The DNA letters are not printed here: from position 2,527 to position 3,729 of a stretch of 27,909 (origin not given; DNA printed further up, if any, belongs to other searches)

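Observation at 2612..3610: Self-contained trypsin-fold serine protease inserted between the lysis cassette and the packaging genes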

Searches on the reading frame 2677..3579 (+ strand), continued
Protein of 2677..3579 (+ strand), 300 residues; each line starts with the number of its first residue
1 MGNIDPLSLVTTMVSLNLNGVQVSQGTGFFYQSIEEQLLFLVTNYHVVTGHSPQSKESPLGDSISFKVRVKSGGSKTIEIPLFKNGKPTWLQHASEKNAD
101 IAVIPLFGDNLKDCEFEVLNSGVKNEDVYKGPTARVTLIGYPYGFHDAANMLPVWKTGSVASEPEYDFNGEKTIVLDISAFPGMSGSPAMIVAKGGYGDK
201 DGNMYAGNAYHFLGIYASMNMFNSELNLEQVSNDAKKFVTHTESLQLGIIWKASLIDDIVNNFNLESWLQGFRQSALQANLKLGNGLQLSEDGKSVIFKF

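Call 54: find_related_loci(query=A1, collection=viral_contigs, flank=6000)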
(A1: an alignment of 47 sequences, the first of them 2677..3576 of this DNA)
Query A1 (300 aa) in viral_contigs; peptide patterns used: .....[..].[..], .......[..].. (x = any residue, [..] = any of these).
235 stretches matched a pattern; 38 encode a relative of the query (tblastn E <= 1e-3); 38 distinct loci.
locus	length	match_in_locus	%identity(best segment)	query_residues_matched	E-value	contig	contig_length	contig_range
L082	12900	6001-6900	99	1-300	0e+0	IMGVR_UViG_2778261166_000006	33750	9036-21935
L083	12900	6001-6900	99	1-300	0e+0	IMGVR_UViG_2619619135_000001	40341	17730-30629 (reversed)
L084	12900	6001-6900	92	1-300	0e+0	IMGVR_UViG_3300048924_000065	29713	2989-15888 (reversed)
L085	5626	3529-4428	83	1-300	4e-172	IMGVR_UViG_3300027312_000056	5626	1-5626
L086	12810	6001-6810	53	3-270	6e-93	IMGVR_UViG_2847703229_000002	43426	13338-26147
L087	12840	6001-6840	49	1-277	3e-85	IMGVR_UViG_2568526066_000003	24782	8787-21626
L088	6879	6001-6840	49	1-277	3e-85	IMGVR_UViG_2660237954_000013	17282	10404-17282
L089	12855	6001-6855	47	1-282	5e-84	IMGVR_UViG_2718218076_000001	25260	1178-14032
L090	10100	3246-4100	47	1-282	5e-83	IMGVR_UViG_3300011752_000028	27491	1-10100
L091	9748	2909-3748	49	1-277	3e-85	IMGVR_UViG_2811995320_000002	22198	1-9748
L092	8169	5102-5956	47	1-282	4e-83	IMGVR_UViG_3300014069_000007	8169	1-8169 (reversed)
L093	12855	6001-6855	47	1-282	2e-82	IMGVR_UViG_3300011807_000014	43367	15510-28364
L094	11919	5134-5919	51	1-259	9e-80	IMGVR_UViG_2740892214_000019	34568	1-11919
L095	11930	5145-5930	51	1-259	9e-80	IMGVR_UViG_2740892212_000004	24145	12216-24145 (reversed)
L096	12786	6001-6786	51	1-259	9e-80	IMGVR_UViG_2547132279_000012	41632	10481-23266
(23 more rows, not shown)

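Call 58: search_protein_families(library=pfam, alignment_id=A4, max_evalue=0.001)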
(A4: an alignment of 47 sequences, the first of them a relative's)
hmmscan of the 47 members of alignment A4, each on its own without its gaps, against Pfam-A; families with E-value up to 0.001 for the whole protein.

A. member 1, L082:4681-5004:+ (108 aa): 1 family
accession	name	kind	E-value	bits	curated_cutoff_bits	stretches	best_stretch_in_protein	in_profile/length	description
PF05106.17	Phage_holin_3_1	-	5.7e-25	88.1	23.8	1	3-102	5-99/99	Phage holin family (Lysis protein S)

B. families by the number of members that match (of 47 scanned): 16 families
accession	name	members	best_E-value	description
PF00959.24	Phage_lysozyme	5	1.9e-48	Phage lysozyme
PF00182.24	Glyco_hydro_19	5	1.2e-10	Chitinase class I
PF03245.18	Phage_lysis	4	1.5e-43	Bacteriophage Rz lysis protein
PF04971.17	Phage_holin_2_1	2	1.5e-25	Bacteriophage P21 holin S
PF05106.17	Phage_holin_3_1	2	5.7e-25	Phage holin family (Lysis protein S)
PF16080.10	Phage_holin_2_3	2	4.1e-07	Bacteriophage holin family HP1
PF01432.26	Peptidase_M3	1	7.4e-141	Peptidase family M3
PF05838.17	Glyco_hydro_108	1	2.9e-26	Glycosyl hydrolase 108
PF09374.15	PG_binding_3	1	4.8e-24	Predicted Peptidoglycan domain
PF00589.27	Phage_integrase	1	4.7e-14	Phage integrase family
PF00574.28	CLP_protease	1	1.9e-13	Clp protease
PF13392.12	HNH_3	1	5.8e-13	HNH endonuclease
PF23793.1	LysC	1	6.4e-13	Rz1-like lysis system protein LysC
PF16083.10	Phage_holin_3_3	1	3.1e-09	LydA holin phage, holin superfamily III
PF06667.17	PspB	1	0.0001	Phage shock protein B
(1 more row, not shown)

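Call 59: search_protein_families(library=pfam, alignment_id=A5, max_evalue=0.001)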
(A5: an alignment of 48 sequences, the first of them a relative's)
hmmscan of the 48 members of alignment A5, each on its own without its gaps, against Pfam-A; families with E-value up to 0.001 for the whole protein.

A. member 1, L082:6981-7328:+ (116 aa): 2 families
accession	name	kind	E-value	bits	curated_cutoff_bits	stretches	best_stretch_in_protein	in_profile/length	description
PF01844.29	HNH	-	2.3e-16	60.1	21.4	1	66-112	1-47/47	HNH endonuclease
PF14279.12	HNH_5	-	7.8e-09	35.8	27.5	1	66-111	1-45/56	HNH endonuclease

B. families by the number of members that match (of 48 scanned): 24 families
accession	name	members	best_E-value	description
PF01844.29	HNH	4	2.3e-16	HNH endonuclease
PF03592.21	Terminase_2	3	5.5e-40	Terminase small subunit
PF10045.14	DUF2280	2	9e-50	Uncharacterized conserved protein (DUF2280)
PF20441.4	TerL_nuclease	2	5.3e-34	Terminase large subunit, endonuclease domain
PF03354.21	TerL_ATPase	2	3.4e-26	Terminase large subunit, ATPase domain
PF04466.19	Terminase_3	2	2.4e-24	Phage terminase large subunit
PF05119.17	Terminase_4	2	2.4e-21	Phage terminase, small subunit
PF17288.8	Terminase_3C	2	1.5e-12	Terminase RNAseH like domain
PF14279.12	HNH_5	2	7.8e-09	HNH endonuclease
PF20454.4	GpA_nuclease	1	2.8e-84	Terminase large subunit gpA, endonuclease domain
PF05876.18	GpA_ATPase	1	1.3e-73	Phage terminase large subunit gpA, ATPase domain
PF05136.18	Phage_portal_2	1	1.3e-71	Phage portal protein, lambda family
PF20901.3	Sf6_terminase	1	8.4e-46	Bacteriophage Sf6, terminase small subunit-like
PF18894.6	PhageMetallopep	1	2.2e-44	Putative phage metallopeptidase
PF07278.17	DUF1441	1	2.2e-41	Protein of unknown function (DUF1441)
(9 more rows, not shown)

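Call 71: fold_search(model_id=the predicted structure, library=viral)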
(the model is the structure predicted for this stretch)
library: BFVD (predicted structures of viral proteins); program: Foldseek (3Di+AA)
matches with E <= 10: 545; with E <= 0.001: 107
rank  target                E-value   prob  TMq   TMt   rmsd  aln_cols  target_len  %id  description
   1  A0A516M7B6            6.2e-09  1.00  0.45  0.54   6.2       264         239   14  (no name in the UniProt tables at hand)
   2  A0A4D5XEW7            1.2e-08  1.00  0.47  0.28  16.4       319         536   16  Collagen triple helix repeat motif-containing protein [Mimivirus LCMiAC02]
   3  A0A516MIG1            4.9e-08  1.00  0.40  0.53   6.6       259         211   18  (no name in the UniProt tables at hand)
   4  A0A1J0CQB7            8.3e-08  1.00  0.47  0.33  13.7       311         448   14  (no name in the UniProt tables at hand)
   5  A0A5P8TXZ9            8.3e-08  1.00  0.46  0.18  13.7       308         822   15  (no name in the UniProt tables at hand)
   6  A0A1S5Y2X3            8.7e-08  1.00  0.45  0.49  12.4       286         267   16  Trypsin-like peptidase domain-containing serine protease [uncultured archaeal virus]
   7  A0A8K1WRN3            1.4e-07  1.00  0.40  0.20  12.2       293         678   12  Serine protease [Riboviria sp.]
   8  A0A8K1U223            1.5e-07  1.00  0.46  0.25  10.8       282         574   12  Serine protease [Riboviria sp.]
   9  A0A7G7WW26            3.8e-07  1.00  0.43  0.54   6.6       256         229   13  HtrA protease/chaperone protein / Ssrine protease [Rhizobium phage AF3]
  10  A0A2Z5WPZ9            4.3e-07  1.00  0.42  0.48  12.2       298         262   15  (no name in the UniProt tables at hand)
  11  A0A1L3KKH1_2          5.3e-07  1.00  0.45  0.16   8.2       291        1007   11  (no name in the UniProt tables at hand)
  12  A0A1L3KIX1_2          5.9e-07  1.00  0.42  0.11  13.7       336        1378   13  (no name in the UniProt tables at hand)
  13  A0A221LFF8            7.2e-07  1.00  0.42  0.33  10.6       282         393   11  Uncharacterized protein (Fragment) [Barns Ness beadlet anemone sobemo-like virus 1]
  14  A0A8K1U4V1            7.2e-07  1.00  0.35  0.30  18.4       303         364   14  Uncharacterized protein (Fragment) [Riboviria sp.]
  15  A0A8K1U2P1            1.0e-06  1.00  0.40  0.36   9.3       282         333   13  Serine protease [Riboviria sp.]
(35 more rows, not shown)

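Call 80: search_protein_representatives(alignment_id=A1)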
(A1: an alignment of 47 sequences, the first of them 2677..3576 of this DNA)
Query: 47 sequences, 283 profile positions. Proteins with E-value up to 0.001 (for the whole library): 7191; up to 1e-10: 4434; up to 1e-30: 347. The best 150 are listed.
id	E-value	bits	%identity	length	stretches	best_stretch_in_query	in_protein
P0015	1.8e-115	401.2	-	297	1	1-281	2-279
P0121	1.1e-111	388.7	-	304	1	2-281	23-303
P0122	1.0e-100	352.8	-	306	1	2-276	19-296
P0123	6.6e-92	323.9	-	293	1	3-279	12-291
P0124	2.3e-90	318.8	-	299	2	2-226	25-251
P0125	6.3e-90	317.4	-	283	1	4-279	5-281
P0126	3.3e-88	311.7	-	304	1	2-268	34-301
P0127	6.9e-83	294.3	-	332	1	2-277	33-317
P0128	1.6e-81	289.8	-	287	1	3-279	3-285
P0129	1.5e-80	286.6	-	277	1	3-268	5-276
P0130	8.0e-78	277.7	-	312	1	2-276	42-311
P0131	1.4e-76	273.6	-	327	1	3-279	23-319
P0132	5.1e-76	271.7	-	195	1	2-195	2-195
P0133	1.7e-72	260.2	-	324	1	3-267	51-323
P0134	8.8e-72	257.8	-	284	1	13-278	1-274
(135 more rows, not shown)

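Call 83: find_encoding_contigs(protein=P0033, flank=7000, max_places=3)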
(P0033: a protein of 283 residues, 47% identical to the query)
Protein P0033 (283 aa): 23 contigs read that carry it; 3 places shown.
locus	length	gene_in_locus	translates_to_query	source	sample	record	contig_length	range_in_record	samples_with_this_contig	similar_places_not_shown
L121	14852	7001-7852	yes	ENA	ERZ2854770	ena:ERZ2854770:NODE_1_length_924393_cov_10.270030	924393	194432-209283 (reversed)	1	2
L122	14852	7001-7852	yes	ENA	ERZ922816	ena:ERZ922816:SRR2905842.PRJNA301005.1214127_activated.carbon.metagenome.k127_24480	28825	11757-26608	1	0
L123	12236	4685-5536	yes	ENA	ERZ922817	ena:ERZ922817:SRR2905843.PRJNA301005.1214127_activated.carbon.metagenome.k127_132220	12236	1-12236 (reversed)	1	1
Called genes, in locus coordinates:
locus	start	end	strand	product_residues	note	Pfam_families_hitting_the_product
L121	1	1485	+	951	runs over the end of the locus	PF01326:PPDK_N, PF00391:PEP-utilizers, PF02896:PEP-utilizers_C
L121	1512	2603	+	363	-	PF00383:dCMP_cyt_deam_1, PF14437:MafB19-deam, PF01872:RibD_C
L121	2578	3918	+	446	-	PF20434:BD-FAE (faint), PF00326:Peptidase_S9 (faint)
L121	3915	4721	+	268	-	-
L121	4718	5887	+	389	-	PF07690:MFS_1, PF05977:MFS_3, PF07690:MFS_1, PF12832:MFS_1_like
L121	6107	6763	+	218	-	PF00677:Lum_binding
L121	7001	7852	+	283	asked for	PF13365:Trypsin_2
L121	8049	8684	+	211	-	-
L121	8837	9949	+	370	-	PF01582:TIR, PF13676:TIR_2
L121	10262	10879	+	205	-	PF01844:HNH, PF14279:HNH_5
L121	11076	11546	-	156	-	PF01833:TIG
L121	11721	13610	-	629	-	PF16177:ACAS_N, PF00501:AMP-binding, PF13193:AMP-binding_C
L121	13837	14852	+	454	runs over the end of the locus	PF00656:Peptidase_C14, PF13174:TPR_6 (faint), PF13414:TPR_11 (faint), PF14559:TPR_19 (faint), PF00515:TPR_1 (faint), PF07719:TPR_2 (faint), PF13181:TPR_8 (faint), PF13432:TPR_16 (weak), +2 more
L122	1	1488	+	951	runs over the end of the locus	PF01326:PPDK_N, PF00391:PEP-utilizers, PF02896:PEP-utilizers_C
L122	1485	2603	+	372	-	PF00383:dCMP_cyt_deam_1, PF14437:MafB19-deam, PF01872:RibD_C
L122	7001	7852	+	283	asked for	PF13365:Trypsin_2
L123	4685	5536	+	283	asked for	PF13365:Trypsin_2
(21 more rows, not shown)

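Call 84: find_encoding_contigs(protein=P0026, flank=7000, max_places=2)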
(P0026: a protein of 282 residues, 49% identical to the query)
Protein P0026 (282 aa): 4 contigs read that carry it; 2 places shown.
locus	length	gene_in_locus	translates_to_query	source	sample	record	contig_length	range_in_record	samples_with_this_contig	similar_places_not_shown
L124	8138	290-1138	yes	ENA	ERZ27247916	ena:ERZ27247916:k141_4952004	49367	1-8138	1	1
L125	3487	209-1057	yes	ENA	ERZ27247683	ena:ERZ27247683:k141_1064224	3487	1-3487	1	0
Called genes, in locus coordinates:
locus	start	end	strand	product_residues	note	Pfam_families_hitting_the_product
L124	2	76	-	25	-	?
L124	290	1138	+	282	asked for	PF13365:Trypsin_2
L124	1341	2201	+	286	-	PF10137:CAP12-PCTIR_TIR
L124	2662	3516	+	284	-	PF10137:CAP12-PCTIR_TIR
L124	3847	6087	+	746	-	PF01209:Ubie_methyltran (weak), PF05175:MTS, PF06325:PrmA, PF13489:Methyltransf_23, PF08241:Methyltransf_11, PF08242:Methyltransf_12, PF13649:Methyltransf_25, PF13847:Methyltransf_31, +1 more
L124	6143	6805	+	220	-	-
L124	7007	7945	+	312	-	-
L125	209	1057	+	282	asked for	PF13365:Trypsin_2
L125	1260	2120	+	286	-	PF10137:CAP12-PCTIR_TIR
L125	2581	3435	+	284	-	PF10137:CAP12-PCTIR_TIR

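Call 85: find_encoding_contigs(protein=P0053, flank=7000, max_places=2)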
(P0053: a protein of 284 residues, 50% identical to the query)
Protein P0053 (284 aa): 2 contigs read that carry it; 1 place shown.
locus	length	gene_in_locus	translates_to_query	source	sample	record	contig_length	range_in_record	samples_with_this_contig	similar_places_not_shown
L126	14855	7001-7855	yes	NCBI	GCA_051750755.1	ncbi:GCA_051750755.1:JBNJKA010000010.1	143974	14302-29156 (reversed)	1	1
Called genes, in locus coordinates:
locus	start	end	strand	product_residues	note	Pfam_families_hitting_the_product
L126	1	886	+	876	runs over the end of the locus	PF08665:PglZ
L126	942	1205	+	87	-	-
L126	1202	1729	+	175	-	-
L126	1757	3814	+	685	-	PF20442:BrxL_N, PF13541:ChlI (faint), PF13337:BrxL_ATPase, PF05362:Lon_C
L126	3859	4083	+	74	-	-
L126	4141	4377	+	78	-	-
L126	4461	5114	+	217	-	PF09722:Xre_MbcA_ParS_C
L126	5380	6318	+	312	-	-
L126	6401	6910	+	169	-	-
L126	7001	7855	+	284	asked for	PF13365:Trypsin_2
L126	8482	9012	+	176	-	PF13505:OMP_b-brl, PF01389:OmpA_membrane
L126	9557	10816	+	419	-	-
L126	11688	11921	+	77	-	PF13424:TPR_12 (faint), PF14559:TPR_19 (weak)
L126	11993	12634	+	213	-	PF00293:NUDIX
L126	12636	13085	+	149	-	PF06853:DUF1249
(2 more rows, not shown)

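Call 86: find_encoding_contigs(protein=P0119, flank=7000, max_places=2)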
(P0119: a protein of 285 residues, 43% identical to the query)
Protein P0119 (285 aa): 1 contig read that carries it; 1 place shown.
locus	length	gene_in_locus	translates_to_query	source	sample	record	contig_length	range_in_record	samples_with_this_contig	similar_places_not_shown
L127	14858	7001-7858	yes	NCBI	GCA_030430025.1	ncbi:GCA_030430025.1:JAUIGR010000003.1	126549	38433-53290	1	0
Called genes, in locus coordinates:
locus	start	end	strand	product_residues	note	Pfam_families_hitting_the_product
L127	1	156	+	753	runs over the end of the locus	PF16261:DUF4915, PF07719:TPR_2 (faint), PF00515:TPR_1 (faint), PF13414:TPR_11 (faint), PF13431:TPR_17 (faint), PF13432:TPR_16 (faint), PF14559:TPR_19 (faint)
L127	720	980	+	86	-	-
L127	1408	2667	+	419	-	-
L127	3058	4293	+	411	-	-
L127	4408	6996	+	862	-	PF00330:Aconitase, PF00694:Aconitase_C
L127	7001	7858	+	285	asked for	PF13365:Trypsin_2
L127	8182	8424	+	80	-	PF08681:TacA1 (weak), PF09386:ParD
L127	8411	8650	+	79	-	PF05016:ParE_toxin (weak)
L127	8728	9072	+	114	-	PF04303:PrpF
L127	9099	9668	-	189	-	PF07638:Sigma70_ECF, PF06530:Phage_antitermQ (faint), PF08281:Sigma70_r4_2 (weak), PF04545:Sigma70_r4 (weak)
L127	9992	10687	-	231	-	PF11859:DUF3379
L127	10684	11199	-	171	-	PF07638:Sigma70_ECF, PF04542:Sigma70_r2, PF08281:Sigma70_r4_2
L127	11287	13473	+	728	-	PF02897:Peptidase_S9_N, PF00326:Peptidase_S9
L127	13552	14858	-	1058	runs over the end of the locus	PF13583:Reprolysin_4, PF13688:Reprolysin_5, PF13582:Reprolysin_3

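Call 87: find_encoding_contigs(protein=P0039, flank=7000, max_places=3)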
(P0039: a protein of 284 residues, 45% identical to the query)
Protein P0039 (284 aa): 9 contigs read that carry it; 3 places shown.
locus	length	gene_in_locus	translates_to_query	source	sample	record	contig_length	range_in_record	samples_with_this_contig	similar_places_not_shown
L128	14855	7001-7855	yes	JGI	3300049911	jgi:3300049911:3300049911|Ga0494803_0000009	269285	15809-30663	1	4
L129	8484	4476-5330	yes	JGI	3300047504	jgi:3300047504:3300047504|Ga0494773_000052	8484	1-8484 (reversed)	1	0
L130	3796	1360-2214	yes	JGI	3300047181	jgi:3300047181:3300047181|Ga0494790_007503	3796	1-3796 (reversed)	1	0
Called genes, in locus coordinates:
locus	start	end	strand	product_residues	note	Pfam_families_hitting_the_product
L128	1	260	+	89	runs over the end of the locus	PF01381:HTH_3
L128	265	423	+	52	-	-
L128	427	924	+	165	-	PF08279:HTH_11 (faint), PF13730:HTH_36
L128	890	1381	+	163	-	-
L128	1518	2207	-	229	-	-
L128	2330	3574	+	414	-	PF11700:ATG22, PF07690:MFS_1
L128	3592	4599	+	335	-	-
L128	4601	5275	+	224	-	PF00583:Acetyltransf_1, PF13673:Acetyltransf_10, PF13508:Acetyltransf_7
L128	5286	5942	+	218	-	-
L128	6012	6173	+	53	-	-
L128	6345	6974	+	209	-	-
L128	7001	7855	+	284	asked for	PF13365:Trypsin_2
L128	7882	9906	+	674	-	PF01935:DUF87 (weak), PF02534:T4SS-DNA_transf (faint), PF10412:TrwB_AAD_bind, PF12696:TraG-D_C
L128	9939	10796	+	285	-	PF13271:DUF4062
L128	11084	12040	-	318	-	PF04055:Radical_SAM (weak)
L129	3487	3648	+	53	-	-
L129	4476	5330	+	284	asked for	PF13365:Trypsin_2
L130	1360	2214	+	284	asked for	PF13365:Trypsin_2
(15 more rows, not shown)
